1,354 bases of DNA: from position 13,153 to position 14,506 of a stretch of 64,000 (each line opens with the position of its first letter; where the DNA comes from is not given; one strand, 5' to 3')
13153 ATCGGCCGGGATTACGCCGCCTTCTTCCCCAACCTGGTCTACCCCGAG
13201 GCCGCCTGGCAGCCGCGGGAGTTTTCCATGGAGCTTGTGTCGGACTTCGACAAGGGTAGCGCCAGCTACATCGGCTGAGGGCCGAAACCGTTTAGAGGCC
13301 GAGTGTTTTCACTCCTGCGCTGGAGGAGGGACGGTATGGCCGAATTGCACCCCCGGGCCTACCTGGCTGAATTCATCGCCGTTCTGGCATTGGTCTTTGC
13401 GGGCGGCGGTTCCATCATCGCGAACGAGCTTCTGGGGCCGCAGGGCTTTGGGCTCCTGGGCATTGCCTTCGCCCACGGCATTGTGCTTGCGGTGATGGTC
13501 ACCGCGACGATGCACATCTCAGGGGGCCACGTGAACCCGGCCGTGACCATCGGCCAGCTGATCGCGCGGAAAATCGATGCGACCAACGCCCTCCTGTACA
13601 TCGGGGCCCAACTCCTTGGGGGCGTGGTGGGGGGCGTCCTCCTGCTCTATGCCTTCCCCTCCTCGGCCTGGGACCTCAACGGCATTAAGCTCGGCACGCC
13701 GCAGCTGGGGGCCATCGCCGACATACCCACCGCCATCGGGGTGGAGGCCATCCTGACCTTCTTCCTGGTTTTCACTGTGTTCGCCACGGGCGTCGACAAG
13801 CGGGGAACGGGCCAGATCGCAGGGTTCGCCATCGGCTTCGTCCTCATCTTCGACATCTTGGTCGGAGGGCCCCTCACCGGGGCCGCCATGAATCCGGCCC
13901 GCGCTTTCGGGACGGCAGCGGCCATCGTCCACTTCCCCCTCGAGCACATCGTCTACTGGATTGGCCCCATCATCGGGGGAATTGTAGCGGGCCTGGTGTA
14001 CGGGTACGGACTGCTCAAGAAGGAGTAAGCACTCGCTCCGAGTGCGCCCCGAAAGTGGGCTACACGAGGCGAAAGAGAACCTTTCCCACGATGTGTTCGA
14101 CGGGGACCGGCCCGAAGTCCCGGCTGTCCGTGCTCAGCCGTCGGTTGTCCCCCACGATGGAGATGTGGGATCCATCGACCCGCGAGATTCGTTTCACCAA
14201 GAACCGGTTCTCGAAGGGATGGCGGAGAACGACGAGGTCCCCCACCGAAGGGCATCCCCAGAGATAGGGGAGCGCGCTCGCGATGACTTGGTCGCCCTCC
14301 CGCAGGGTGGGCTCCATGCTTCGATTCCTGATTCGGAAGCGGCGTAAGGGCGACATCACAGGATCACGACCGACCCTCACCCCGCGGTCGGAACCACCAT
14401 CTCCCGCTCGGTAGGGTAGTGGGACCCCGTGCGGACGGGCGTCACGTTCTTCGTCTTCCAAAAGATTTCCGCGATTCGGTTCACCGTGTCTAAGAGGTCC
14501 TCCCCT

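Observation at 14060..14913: Nickel superoxide dismutase (sodN) with its SodX maturation peptidase in an archaeal genomic context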

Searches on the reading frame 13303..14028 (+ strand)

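Call 6: search_protein_families(library=pfam, proteins=[window:13303-14028:+], max_evalue=0.01)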
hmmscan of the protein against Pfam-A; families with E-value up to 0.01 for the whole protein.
window:13303-14028:+ (241 aa): 1 family
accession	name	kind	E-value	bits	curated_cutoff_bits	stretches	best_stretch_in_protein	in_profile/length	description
PF00230.25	MIP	-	5.5e-54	183.7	25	1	18-233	9-222/222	Major intrinsic protein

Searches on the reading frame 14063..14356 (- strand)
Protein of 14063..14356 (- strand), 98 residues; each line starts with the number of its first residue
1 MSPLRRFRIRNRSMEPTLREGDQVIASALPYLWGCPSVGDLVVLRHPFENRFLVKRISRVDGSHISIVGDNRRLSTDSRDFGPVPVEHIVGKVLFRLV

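Call 6: search_protein_families(library=pfam, proteins=[window:14063-14356:-], max_evalue=0.01)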
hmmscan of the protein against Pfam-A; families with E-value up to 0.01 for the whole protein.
seq(98 aa): 2 families
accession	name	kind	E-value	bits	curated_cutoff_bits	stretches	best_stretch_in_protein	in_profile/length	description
PF10502.14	Peptidase_S26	-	2.3e-18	67.2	22.9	2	5-67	24-87/168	Signal peptidase, peptidase S26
PF00717.28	Peptidase_S24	-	4.1e-06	26.9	23.3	1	7-77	38-101/116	Peptidase S24-like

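Call 7: search_protein_families(library=ncbifam, proteins=[window:14063-14356:-], max_evalue=0.01)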
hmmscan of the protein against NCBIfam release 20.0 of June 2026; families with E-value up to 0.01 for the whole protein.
seq(98 aa): 4 families
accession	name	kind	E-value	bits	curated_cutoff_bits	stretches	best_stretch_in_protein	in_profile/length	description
TIGR02227.1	sigpep_I_bact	equivalog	9.7e-20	71.1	47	2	6-67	22-84/162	signal peptidase I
TIGR02754.1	sod_Ni_protease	equivalog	3e-19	69.3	63.25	1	8-94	2-89/90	nickel-type superoxide dismutase maturation protease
NF008114.0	PRK10861.1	equivalog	3e-05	23.5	277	1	64-93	268-297/324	signal peptidase I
TIGR02228.1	sigpep_I_arch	equivalog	0.00061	19.7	51.85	1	11-95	38-120/158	signal peptidase I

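Call 31: search_solved_structures(query=window:14063-14356:-, show_alignments=3, max_evalue=0.01)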
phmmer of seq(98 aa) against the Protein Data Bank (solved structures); distinct sequences matched with E-value up to 0.01: 9.
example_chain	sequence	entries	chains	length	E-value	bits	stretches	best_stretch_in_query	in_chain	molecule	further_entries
4wvh_A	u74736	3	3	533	1.1e-10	44.9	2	7-72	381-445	Maltose-binding periplasmic protein,Signal peptidase IB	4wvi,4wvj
4wvg_A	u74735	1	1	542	3.4e-10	43.4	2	66-97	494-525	Maltose-binding periplasmic protein,Signal peptidase IB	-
4nv4_A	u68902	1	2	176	1.1e-09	41.7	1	51-96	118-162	Signal peptidase I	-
9nlo_A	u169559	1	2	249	0.0011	22.5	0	66-93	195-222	Signal peptidase I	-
6b88_A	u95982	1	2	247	0.0013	22.3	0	66-93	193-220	Signal peptidase I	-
1b12_A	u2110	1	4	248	0.0013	22.3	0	66-93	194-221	SIGNAL PEPTIDASE I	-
1kn9_A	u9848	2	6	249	0.0013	22.2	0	66-93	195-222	Signal peptidase I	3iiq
1t7d_A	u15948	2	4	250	0.0013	22.2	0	66-93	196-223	SIGNAL PEPTIDASE I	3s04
4me8_A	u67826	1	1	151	0.0072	19.9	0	62-96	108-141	Signal peptidase I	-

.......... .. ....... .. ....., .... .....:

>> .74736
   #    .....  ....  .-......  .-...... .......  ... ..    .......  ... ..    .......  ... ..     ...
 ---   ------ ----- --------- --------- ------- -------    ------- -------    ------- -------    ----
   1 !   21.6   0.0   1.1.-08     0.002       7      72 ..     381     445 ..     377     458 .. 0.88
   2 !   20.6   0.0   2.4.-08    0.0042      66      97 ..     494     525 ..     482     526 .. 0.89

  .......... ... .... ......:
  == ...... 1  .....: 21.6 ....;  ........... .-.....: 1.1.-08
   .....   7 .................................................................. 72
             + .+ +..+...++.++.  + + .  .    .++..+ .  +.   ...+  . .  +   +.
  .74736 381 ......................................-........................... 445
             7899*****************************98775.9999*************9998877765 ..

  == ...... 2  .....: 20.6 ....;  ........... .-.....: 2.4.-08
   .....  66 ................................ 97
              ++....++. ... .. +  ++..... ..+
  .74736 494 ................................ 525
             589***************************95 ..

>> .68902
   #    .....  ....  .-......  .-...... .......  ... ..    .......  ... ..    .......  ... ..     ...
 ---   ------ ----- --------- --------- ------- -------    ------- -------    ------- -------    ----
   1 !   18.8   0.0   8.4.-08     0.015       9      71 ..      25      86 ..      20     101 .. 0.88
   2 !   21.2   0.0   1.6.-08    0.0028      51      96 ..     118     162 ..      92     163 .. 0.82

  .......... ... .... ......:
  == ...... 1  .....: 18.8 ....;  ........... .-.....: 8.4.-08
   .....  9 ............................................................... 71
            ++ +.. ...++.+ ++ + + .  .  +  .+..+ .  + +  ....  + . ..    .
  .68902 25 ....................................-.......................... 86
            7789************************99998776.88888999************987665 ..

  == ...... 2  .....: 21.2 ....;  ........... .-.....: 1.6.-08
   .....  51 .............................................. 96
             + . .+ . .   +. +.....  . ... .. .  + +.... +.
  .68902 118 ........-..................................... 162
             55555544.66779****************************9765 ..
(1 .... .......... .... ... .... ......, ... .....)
